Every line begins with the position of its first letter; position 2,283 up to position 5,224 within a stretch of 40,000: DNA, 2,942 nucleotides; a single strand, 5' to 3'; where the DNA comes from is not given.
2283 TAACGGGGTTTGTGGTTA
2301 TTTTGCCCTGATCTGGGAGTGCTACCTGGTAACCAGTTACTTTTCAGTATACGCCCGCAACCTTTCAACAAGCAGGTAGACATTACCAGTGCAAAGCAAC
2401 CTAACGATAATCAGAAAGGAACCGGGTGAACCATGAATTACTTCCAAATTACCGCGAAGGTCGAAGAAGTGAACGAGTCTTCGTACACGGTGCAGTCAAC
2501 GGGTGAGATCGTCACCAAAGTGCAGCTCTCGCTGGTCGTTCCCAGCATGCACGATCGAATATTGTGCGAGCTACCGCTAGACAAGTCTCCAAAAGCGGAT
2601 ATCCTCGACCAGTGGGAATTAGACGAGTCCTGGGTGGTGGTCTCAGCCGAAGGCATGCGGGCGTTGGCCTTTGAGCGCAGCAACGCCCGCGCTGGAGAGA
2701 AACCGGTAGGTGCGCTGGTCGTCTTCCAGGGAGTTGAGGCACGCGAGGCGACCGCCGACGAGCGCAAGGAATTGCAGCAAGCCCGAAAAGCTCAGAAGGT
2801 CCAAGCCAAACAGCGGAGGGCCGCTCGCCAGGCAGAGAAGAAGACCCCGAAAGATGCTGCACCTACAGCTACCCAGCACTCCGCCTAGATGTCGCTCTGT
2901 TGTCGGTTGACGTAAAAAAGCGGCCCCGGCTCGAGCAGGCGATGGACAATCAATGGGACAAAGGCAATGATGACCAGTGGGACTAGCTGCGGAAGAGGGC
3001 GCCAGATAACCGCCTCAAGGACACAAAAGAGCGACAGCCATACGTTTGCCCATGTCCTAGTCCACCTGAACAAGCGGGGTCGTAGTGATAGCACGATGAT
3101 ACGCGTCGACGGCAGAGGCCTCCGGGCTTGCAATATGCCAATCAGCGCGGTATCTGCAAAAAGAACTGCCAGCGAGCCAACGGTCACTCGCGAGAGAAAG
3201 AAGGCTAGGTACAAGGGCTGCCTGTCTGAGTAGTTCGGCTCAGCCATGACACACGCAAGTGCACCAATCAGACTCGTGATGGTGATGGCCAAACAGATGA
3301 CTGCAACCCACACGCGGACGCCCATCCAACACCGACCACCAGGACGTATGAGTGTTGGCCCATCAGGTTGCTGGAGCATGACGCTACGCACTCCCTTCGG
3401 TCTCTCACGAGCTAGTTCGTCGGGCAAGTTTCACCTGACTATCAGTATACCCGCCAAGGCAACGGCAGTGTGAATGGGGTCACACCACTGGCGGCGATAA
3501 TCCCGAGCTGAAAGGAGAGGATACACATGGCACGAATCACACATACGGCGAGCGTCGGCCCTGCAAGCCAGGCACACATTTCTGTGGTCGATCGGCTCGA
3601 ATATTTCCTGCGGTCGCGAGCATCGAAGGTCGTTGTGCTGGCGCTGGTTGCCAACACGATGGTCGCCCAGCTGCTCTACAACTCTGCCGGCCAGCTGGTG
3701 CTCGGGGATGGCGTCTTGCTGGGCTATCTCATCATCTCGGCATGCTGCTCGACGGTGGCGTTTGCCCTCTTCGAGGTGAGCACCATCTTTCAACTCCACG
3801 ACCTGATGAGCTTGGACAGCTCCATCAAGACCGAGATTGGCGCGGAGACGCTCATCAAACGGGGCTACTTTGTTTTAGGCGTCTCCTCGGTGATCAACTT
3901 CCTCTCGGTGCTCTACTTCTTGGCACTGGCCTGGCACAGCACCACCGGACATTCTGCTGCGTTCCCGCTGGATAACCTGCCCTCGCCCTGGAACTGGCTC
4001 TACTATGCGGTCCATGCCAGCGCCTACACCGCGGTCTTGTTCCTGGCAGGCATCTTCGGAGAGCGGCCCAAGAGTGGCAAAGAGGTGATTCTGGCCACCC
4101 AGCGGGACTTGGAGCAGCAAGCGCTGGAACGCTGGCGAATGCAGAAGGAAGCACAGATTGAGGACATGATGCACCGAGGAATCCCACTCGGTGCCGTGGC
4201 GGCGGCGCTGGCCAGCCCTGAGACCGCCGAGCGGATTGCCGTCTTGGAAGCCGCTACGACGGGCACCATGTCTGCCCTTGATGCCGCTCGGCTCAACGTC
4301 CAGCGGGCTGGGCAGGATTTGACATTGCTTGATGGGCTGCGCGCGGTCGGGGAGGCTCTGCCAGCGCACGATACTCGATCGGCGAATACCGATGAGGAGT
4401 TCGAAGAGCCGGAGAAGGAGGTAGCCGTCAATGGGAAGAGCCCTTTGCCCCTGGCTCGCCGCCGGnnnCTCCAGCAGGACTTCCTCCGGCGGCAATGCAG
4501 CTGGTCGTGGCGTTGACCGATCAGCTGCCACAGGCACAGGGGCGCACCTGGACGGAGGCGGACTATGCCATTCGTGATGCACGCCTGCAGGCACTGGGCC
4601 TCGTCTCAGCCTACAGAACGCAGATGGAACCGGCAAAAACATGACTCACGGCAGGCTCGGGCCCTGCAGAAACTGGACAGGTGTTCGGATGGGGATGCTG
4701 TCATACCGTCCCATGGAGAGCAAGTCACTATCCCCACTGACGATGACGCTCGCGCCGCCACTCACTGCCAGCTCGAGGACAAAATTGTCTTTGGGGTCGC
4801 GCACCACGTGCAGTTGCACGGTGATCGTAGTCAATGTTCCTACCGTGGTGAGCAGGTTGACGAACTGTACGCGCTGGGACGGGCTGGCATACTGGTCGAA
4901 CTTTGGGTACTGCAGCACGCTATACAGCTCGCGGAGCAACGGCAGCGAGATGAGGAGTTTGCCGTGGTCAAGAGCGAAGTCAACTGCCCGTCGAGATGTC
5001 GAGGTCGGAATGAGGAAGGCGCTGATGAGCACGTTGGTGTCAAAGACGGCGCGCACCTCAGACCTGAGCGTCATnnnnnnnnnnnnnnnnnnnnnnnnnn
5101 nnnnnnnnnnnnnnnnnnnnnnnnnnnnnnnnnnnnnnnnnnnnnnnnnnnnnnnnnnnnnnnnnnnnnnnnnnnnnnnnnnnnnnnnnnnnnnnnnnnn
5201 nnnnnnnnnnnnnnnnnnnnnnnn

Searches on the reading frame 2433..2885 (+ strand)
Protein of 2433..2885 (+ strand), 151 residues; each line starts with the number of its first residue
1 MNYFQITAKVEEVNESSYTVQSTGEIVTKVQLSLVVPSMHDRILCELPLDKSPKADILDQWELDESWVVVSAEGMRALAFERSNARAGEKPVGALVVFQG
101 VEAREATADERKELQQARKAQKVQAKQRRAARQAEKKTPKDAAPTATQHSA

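Call 6: search_protein_families(library=pfam, proteins=[window:2433-2885:+], max_evalue=1)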
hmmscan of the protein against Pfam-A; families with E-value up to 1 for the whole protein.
window:2433-2885:+ (151 aa): 0 families

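Call 7: search_protein_families(library=ncbifam, proteins=[window:2433-2885:+], max_evalue=1)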
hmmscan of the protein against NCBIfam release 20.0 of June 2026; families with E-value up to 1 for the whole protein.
window:2433-2885:+ (151 aa): 0 families

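Call 8: search_protein_families(library=phrogs, proteins=[window:2433-2885:+], max_evalue=1)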
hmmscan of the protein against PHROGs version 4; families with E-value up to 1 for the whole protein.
window:2433-2885:+ (151 aa): 1 family
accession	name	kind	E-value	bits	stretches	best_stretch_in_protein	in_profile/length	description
phrog_10024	-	unknown function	0.022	16.1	1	80-147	61-128/162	-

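Call 59: find_homologous_proteins(query=window:2433-2885:+)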
Query window:2433-2885:+ (151 aa): 472 proteins with E <= 0.001 among 489 candidates; the best 120 are listed.
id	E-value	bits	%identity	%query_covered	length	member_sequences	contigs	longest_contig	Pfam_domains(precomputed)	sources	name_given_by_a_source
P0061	2.2e-89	314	100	100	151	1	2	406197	-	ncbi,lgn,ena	-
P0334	1.6e-76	272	89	99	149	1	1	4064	-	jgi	jgi:hypothetical protein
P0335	7.9e-75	267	88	97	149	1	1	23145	-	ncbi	ncbi:MAG: hypothetical protein ACLQUY_22985 [Ktedonobacterales bacterium]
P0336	2.1e-74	266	87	96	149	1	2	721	-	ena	-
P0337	6.8e-74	264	88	95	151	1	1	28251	-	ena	-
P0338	1.3e-73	263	87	97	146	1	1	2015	-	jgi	jgi:hypothetical protein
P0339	5.4e-73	261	87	95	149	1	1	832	-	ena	-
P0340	7.1e-73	261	83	100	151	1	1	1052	-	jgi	jgi:hypothetical protein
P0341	1.6e-72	260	82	100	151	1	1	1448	-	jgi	jgi:hypothetical protein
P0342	2.5e-72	259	81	100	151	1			-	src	-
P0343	1.0e-71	257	82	99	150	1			-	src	-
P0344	1.3e-71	257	80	100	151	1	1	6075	-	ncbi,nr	ncbi:MAG: hypothetical protein C5B60_04435 [Chloroflexi bacterium]|nr:MAG: hypothetical protein C5B6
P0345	1.6e-71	256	83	95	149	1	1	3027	-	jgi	jgi:hypothetical protein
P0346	2.1e-71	256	86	87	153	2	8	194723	-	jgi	jgi:hypothetical protein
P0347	2.4e-71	256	89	81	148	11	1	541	-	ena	-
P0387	1.1e-66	241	77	97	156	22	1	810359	-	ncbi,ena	-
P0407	6.7e-66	238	81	87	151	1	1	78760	-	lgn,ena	-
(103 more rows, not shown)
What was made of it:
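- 2433..2888 (+): p151: OB-fold, SSB-like protein with a basic C-terminal helix. Candidate ssDNA-binding or auxiliary protein of the replication module. 472 homologues; the few with a source name are Ktedonobacterales or Chloroflexi (call 59).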

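Call 69: predict_structure(alignment_id=A5)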
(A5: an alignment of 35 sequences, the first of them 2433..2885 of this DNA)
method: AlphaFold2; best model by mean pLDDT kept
length: 151 residues; sequences in the alignment: 35
mean_pLDDT: 81.9   pTM: 0.67
mean pLDDT of the five models: 81.9, 78.6, 78.1, 75.4, 72.3
residues with pLDDT >= 90: 65; 70-90: 60; 50-70: 17; < 50: 9
segments of 3 or more residues with pLDDT < 50: 145-151
pLDDT, mean of each block of 10 residues (from residue 1): 85 91 91 87 91 93 93 87 71 81 91 82 81 64 45 38
secondary structure, 60 per line:
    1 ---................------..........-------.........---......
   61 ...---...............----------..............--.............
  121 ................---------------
elements in order: E4-19 E26-35 E43-48 H55-63 E67-81 E92-105 H108-136
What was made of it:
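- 2433..2888 (+): AF2 pLDDT 82 (call 69).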

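Call 72: fold_search(model_id=the predicted structure, library=pdb)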
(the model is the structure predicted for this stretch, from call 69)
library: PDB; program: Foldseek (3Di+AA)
matches with E <= 10: 621; with E <= 0.001: 0
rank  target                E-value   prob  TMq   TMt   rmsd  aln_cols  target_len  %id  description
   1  3tqy_D                1.7e-03  1.00  0.34  0.48   6.7       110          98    8  Structure of a single-stranded DNA-binding protein (ssb), from Coxiella burnetii (released 2011-09-21)
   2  8uzt_A                2.6e-03  1.00  0.34  0.46   6.8       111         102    8  Mitochondrial single-stranded binding protein bound to DNA (released 2024-08-21)
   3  7x5c_MODEL_1_A        3.6e-03  1.00  0.39  0.35  10.2       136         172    8  Solution structure of Tetrahymena p75OB1-p50PBM (released 2022-10-19)
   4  6irq_A                3.8e-03  1.00  0.32  0.42   7.2       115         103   12  Complexed crystal structure of PaSSB with ssDNA dT25 at 1.91 angstrom resolution (released 2019-12-11)
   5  9gjw_2                3.8e-03  1.00  0.32  0.11   8.4       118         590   13  OCCM maturation intermediate stalled with an Arginine Finger mutation in Mcm2 (released 2025-03-05)
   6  9e2z_4                4.7e-03  1.00  0.39  0.12   7.4       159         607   10  Cryo-EM structure of human CMG helicase stalled at G4-containing DNA template (released 2025-03-26)
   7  8gw5_A                4.7e-03  1.00  0.35  0.48   6.9       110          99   13  Crystal structure of SaSsbA complexed with glycerol (released 2023-09-20)
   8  3k8a_A                5.0e-03  1.00  0.32  0.44   7.8       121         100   12  Neisseria gonorrhoeae PriB (released 2010-01-12)
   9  6jdg_A                5.0e-03  1.00  0.32  0.42   7.1       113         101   12  Complexed crystal structure of PaSSB with ssDNA dT20 at 2.39 angstrom resolution (released 2019-12-11)
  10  3stb_C                6.2e-03  0.99  0.34  0.44   7.0       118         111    9  A complex of two editosome proteins and two nanobodies (released 2011-11-02)
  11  5yun_B                6.2e-03  0.99  0.30  0.38   7.2       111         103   11  Crystal structure of SSB complexed with myc (released 2018-10-10)
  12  7vum_C                6.5e-03  0.99  0.32  0.44   6.6       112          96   11  Crystal structure of SSB complexed with que (released 2022-03-09)
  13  1x3f_A                6.9e-03  1.00  0.36  0.47   6.4       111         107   14  Crystal structure of the single-stranded DNA-binding protein from Mycobacterium SMEGMATIS (released 2005-08-15)
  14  6cqm_D                6.9e-03  0.99  0.34  0.46   6.5       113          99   11  Crystal Structure of mitochondrial single-stranded DNA binding proteins from S. cerevisiae, Rim1 (Form2) (released 2018-05-30)
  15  5odn_D                7.3e-03  1.00  0.34  0.44   7.0       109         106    9  Salinibacter ruber Single-Strand Binding protein (released 2018-08-01)
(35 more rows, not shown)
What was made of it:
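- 2433..2888 (+): All 50 listed Foldseek PDB hits are OB-fold or OB-containing proteins, mostly SSB, PriB and RPA (call 72).
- p151 has an OB fold (calls 69, 72).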

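Call 85: search_protein_families(library=padloc, proteins=[window:2433-2885:+], max_evalue=0.01)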
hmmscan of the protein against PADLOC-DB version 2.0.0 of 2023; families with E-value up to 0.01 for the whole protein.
window:2433-2885:+ (151 aa): 0 families

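Call 90: find_encoding_contigs(protein=P0387, flank=10000, max_places=3)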
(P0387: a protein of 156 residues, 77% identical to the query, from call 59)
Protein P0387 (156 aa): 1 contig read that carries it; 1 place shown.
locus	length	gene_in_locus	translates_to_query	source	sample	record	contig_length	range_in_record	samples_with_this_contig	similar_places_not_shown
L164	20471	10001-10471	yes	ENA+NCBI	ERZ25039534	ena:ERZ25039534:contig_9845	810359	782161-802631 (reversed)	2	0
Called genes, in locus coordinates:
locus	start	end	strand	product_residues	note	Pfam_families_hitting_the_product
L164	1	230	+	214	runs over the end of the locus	-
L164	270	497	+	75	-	-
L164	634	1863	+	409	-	-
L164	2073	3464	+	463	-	PF00067:p450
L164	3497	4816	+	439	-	-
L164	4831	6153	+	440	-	-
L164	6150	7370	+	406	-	-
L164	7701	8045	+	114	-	-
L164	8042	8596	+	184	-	-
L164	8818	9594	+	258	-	PF00589:Phage_integrase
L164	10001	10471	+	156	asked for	-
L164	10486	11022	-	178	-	-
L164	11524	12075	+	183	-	-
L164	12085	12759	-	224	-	-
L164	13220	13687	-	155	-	-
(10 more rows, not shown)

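Call 91: find_encoding_contigs(protein=P0407, flank=10000, max_places=2)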
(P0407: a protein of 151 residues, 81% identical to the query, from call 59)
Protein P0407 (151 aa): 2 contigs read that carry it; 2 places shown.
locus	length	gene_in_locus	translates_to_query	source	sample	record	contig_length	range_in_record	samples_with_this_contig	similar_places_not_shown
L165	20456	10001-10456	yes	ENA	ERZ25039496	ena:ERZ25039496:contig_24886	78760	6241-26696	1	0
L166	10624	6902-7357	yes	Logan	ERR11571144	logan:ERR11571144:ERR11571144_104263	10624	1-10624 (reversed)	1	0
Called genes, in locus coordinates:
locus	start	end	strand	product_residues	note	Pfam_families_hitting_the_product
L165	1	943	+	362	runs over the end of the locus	PF12679:ABC2_membrane_2, PF12698:ABC2_membrane_3, PF01061:ABC2_membrane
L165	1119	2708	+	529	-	-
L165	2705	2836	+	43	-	-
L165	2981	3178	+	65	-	-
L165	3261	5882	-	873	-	PF13191:AAA_16 (faint)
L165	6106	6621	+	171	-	PF00160:Pro_isomerase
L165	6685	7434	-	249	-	-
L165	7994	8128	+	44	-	-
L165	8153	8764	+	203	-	PF22751:DUF488-N3a (weak)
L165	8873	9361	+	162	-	PF04343:DUF488, PF22751:DUF488-N3a, PF22752:DUF488-N3i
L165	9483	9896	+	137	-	-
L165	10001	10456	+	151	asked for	-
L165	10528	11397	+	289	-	-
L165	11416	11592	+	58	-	-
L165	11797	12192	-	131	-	-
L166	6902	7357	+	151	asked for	-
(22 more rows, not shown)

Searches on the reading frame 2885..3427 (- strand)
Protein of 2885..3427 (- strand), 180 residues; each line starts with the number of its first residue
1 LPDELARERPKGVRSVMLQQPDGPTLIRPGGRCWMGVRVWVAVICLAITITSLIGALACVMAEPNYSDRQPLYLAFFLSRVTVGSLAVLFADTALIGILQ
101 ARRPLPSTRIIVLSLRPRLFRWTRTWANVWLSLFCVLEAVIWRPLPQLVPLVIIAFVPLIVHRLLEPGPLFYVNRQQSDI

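Call 6: search_protein_families(library=pfam, proteins=[window:2885-3427:-], max_evalue=1)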
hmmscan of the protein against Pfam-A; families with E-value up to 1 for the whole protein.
window:2885-3427:- (180 aa): 0 families

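Call 8: search_protein_families(library=phrogs, proteins=[window:2885-3427:-], max_evalue=1)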
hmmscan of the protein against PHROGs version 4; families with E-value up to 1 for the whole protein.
window:2885-3427:- (180 aa): 0 families

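Call 85: search_protein_families(library=padloc, proteins=[window:2885-3427:-], max_evalue=0.01)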
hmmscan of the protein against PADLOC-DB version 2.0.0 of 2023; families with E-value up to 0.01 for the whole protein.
window:2885-3427:- (180 aa): 0 families
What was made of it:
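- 2885..3427 (-): 180-aa membrane protein, function unknown. No family hit (calls 6, 8, 85).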

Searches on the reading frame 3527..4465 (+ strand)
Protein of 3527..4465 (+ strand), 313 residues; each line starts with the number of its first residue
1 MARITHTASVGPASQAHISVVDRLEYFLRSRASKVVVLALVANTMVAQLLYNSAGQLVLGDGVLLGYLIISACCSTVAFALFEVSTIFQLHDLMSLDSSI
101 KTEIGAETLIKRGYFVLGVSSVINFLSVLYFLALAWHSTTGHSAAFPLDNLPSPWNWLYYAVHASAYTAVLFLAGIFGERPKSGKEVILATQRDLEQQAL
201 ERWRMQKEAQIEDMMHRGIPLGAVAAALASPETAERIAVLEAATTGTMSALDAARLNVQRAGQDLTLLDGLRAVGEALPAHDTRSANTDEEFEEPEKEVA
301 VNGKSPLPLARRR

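Call 6: search_protein_families(library=pfam, proteins=[window:3527-4465:+], max_evalue=1)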
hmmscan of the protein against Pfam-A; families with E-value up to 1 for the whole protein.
window:3527-4465:+ (313 aa): 2 families
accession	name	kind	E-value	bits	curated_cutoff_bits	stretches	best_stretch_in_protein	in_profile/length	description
PF25215.1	HVO_B0008_C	-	0.072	13.4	27.4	1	209-229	1-21/51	HVO_B0008 C-terminal domain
PF00689.26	Cation_ATPase_C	-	0.36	11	27.3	1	40-171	45-169/175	Cation transporting ATPase, C-terminus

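Call 7: search_protein_families(library=ncbifam, proteins=[window:3527-4465:+], max_evalue=1)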
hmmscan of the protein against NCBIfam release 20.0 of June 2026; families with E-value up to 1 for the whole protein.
window:3527-4465:+ (313 aa): 0 families

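Call 8: search_protein_families(library=phrogs, proteins=[window:3527-4465:+], max_evalue=1)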
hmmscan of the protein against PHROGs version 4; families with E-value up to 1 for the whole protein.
window:3527-4465:+ (313 aa): 1 family
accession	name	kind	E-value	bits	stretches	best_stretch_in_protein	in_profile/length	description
phrog_15285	-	unknown function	0.083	14.3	0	94-137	10-55/72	-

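Call 85: search_protein_families(library=padloc, proteins=[window:3527-4465:+], max_evalue=0.01)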
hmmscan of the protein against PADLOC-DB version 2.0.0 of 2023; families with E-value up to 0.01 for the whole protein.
window:3527-4465:+ (313 aa): 0 families
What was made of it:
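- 3527..4468 (+): mem313: conserved membrane protein with N-terminal TM helices and a charged C-terminal part. Function unknown. No Pfam, PHROG or PADLOC hit (calls 6, 8, 85).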

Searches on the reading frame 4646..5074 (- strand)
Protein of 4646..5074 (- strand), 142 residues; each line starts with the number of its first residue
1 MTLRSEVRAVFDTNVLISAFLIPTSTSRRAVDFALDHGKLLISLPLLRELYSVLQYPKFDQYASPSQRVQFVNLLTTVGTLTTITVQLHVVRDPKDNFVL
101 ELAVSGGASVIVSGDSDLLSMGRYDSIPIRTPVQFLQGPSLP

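Call 6: search_protein_families(library=pfam, proteins=[window:4646-5074:-], max_evalue=1)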
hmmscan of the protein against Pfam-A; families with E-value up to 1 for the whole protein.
window:4646-5074:- (142 aa): 3 families
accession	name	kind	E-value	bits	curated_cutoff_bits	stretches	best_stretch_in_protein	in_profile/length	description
PF13470.12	PIN_3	-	1.4e-15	58.5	27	1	8-116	1-114/115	PIN domain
PF01850.27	PIN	-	3.6e-06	28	23.6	1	10-121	2-117/120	PIN domain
PF24109.1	DUF7384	-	0.02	15.3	27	1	7-122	5-108/153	Family of unknown function (DUF7384)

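Call 7: search_protein_families(library=ncbifam, proteins=[window:4646-5074:-], max_evalue=1)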
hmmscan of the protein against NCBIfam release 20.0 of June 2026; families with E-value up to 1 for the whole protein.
window:4646-5074:- (142 aa): 1 family
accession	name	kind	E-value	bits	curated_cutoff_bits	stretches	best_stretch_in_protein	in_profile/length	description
TIGR00305.1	TIGR00305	equivalog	3.5e-21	75.6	29.15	1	8-120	1-114/115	putative toxin-antitoxin system toxin component, PIN family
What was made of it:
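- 4646..5074 (-): PIN-domain toxin. The 85-aa ORF 5071-5328 (-) overlapping it by 4 nt is a candidate antitoxin. Together they are probably an addiction module. PF13470 at 1.4e-15 and TIGR00305 at 3.5e-21 (calls 6, 7).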

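Call 85: search_protein_families(library=padloc, proteins=[window:4646-5074:-], max_evalue=0.01)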
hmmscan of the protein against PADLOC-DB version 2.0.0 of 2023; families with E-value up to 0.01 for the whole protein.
window:4646-5074:- (142 aa): 0 families
